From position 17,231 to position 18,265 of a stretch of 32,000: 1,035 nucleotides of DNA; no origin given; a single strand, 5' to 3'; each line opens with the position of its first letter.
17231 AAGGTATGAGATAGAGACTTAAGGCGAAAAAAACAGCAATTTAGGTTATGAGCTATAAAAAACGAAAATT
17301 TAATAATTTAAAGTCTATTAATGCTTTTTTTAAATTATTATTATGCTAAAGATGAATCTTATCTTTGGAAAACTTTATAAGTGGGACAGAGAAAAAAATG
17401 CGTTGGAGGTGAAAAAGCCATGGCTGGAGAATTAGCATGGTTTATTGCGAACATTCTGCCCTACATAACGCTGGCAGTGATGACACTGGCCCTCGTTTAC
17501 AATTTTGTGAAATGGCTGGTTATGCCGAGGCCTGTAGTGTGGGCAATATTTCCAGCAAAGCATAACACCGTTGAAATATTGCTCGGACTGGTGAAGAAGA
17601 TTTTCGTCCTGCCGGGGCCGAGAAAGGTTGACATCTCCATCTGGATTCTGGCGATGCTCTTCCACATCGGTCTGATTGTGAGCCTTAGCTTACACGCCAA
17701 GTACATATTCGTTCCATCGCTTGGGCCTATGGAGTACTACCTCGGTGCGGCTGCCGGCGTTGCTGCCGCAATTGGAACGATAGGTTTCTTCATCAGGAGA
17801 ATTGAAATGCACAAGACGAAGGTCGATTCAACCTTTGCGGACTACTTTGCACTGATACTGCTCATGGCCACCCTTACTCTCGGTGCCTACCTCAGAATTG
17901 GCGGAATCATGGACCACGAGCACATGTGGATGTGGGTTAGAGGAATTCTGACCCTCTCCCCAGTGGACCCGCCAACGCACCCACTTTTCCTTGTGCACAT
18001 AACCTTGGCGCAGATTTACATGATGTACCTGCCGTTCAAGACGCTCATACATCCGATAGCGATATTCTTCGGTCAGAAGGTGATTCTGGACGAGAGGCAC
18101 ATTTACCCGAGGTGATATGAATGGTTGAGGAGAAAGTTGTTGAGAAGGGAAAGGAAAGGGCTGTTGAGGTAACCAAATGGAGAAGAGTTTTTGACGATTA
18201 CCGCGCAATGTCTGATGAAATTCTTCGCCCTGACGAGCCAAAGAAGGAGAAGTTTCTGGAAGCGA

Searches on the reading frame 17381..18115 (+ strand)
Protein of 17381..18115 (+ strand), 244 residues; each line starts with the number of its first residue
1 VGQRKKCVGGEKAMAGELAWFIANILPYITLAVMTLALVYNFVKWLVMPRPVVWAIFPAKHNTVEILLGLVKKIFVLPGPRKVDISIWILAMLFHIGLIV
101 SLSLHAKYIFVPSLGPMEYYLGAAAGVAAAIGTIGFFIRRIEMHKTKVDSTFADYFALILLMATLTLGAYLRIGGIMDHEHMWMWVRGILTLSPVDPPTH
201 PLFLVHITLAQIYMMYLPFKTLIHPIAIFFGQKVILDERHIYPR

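Call 77: search_protein_families(library=pfam, proteins=[window:17381-18115:+], max_evalue=0.00001)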
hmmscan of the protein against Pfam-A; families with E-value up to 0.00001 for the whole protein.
window:17381-18115:+ (244 aa): 1 family
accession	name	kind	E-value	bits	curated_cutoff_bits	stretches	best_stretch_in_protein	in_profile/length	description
PF02665.19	Nitrate_red_gam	-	5.5e-11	42.9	22.9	1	92-227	49-201/217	Nitrate reductase gamma subunit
